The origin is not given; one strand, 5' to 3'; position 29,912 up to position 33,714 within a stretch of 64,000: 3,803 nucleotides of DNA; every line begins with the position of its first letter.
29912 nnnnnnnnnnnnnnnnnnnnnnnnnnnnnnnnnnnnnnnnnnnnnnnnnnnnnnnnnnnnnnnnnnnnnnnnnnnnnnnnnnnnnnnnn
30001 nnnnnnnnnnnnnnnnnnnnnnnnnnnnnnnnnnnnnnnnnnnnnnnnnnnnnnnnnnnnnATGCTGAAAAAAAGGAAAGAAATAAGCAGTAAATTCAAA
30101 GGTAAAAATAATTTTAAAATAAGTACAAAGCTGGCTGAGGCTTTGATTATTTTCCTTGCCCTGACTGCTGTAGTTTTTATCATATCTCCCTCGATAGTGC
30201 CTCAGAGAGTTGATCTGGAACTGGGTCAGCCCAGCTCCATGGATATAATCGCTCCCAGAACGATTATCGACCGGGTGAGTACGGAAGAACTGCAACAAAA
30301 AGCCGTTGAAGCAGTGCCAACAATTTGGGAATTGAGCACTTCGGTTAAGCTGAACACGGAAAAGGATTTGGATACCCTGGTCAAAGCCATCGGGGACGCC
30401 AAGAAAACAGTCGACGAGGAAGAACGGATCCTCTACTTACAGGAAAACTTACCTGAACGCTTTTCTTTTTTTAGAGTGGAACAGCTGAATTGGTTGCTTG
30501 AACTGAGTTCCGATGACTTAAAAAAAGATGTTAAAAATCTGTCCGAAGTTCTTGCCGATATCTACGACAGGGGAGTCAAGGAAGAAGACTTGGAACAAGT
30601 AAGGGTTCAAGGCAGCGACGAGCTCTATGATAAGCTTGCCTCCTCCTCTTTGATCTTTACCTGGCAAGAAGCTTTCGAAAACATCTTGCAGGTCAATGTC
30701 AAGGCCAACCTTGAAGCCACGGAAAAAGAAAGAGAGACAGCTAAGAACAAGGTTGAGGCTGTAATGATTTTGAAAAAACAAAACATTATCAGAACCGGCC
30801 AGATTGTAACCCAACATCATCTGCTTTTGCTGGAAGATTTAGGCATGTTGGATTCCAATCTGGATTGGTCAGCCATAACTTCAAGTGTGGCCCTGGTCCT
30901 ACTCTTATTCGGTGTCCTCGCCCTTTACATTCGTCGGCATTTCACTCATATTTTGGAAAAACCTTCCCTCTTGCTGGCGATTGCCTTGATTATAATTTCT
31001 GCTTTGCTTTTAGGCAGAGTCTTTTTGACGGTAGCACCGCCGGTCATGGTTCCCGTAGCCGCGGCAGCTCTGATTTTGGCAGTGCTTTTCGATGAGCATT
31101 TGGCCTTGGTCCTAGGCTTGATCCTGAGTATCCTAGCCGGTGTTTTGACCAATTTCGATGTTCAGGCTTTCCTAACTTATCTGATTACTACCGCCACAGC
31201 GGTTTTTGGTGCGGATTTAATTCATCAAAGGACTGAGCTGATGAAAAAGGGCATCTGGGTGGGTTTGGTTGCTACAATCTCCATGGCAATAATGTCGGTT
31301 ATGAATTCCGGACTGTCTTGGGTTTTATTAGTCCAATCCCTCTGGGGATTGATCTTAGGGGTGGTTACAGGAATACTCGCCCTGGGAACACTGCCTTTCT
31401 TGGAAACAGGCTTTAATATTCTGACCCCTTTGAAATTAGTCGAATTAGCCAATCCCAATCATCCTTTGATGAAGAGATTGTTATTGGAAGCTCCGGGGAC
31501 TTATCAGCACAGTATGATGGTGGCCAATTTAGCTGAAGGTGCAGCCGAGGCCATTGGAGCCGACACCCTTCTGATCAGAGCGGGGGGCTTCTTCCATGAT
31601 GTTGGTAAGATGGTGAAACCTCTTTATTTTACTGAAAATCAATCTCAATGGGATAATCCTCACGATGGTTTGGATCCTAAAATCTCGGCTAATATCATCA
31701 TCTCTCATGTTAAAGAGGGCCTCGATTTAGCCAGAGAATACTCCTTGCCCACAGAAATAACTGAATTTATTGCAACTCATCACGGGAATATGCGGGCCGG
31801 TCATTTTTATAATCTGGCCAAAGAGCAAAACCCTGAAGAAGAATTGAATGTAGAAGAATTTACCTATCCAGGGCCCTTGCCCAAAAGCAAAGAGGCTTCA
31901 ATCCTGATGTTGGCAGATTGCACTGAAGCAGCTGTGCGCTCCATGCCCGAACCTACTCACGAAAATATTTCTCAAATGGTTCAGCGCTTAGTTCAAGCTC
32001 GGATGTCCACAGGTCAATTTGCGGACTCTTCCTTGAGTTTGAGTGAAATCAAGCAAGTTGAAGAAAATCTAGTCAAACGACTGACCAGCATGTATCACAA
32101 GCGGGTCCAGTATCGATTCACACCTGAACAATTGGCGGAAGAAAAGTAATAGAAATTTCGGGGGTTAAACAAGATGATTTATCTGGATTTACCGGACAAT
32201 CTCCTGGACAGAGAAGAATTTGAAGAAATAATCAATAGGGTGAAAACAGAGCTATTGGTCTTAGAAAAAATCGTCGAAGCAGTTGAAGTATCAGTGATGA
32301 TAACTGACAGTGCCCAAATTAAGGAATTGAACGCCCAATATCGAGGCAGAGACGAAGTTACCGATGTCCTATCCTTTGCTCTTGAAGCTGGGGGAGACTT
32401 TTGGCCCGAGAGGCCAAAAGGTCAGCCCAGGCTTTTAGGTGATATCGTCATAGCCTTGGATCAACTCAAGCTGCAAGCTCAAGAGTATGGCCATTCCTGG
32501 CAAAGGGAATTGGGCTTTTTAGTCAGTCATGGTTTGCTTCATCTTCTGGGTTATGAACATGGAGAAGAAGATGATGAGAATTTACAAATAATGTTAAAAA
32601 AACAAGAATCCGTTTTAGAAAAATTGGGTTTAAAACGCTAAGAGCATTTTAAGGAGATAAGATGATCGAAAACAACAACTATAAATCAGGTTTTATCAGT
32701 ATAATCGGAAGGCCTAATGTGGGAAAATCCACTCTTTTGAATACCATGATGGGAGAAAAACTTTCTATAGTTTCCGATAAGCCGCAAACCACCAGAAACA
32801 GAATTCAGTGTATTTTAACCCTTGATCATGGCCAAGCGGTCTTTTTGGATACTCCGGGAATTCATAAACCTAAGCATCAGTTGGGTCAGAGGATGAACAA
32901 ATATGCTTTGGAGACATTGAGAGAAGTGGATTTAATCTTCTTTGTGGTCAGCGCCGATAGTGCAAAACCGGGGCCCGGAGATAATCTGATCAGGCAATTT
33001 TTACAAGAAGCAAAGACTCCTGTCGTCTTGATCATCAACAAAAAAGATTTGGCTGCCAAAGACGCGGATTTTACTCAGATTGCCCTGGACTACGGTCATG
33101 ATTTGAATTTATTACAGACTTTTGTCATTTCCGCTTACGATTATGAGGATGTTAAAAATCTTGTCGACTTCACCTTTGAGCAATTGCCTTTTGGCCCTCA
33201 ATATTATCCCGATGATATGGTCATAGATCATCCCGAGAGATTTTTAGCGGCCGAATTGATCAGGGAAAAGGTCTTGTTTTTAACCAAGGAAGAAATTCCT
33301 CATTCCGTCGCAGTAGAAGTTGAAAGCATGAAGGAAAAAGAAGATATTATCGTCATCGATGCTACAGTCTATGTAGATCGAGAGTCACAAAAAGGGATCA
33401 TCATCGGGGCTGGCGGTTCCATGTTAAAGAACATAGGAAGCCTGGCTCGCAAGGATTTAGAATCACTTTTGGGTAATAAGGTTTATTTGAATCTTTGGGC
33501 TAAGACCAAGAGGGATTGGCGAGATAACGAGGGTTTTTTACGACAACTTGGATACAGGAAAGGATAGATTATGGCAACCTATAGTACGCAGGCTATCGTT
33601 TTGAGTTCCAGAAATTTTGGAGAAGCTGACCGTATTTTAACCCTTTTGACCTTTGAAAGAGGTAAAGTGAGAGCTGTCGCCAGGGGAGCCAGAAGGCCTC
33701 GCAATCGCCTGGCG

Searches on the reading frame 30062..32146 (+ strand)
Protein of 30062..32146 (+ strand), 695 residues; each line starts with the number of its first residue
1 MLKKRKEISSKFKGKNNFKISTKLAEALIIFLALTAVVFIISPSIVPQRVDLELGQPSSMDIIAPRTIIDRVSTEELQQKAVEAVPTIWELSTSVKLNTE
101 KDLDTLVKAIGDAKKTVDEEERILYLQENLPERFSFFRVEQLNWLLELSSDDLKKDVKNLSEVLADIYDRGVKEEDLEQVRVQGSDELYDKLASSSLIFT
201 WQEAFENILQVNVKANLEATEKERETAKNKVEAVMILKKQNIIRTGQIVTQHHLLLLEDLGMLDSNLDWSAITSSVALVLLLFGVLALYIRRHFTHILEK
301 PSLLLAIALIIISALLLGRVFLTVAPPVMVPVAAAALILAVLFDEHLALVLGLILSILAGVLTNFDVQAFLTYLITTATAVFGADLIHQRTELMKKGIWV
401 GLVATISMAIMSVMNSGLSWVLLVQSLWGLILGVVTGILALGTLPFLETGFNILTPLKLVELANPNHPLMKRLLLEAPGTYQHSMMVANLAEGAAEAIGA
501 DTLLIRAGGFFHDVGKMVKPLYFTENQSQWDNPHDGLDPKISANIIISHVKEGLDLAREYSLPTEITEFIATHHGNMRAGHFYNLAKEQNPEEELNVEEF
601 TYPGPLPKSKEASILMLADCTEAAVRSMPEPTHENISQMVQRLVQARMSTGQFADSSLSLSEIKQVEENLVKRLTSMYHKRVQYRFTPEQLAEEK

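Call 26: search_protein_families(library=pfam, proteins=[window:30062-32146:+], max_evalue=0.00001)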
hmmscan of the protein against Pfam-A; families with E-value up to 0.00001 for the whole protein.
window:30062-32146:+ (695 aa): 3 families
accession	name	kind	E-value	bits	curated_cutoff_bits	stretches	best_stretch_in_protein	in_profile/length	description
PF07697.16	7TMR-HDED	-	1.5e-36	126.9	27.6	1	53-264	1-224/224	7TM-HD extracellular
PF07698.17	7TM-7TMR_HD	-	2.1e-28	100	29.4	1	271-455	3-190/190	7TM receptor with intracellular HD hydrolase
PF01966.28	HD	-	8.5e-17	62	22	1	480-623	1-115/116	HD domain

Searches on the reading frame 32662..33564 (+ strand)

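Call 30: search_protein_families(library=pfam, proteins=[window:32662-33564:+], max_evalue=1e-8)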
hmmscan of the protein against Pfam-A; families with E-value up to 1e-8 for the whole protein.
window:32662-33564:+ (301 aa): 4 families
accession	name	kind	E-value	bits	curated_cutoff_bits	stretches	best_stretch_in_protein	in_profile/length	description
PF01926.29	MMR_HSR1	-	6.4e-27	94.3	21.9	1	12-127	2-113/113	50S ribosome-binding GTPase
PF07650.23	KH_2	-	1.3e-22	79.9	22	1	211-287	1-78/78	KH domain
PF02421.24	FeoB_N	-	1.3e-10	41.5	27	1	12-135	3-122/156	Ferrous iron transport protein B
PF00350.29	Dynamin_N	-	8.7e-10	39.3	27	0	50-119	94-160/168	Dynamin family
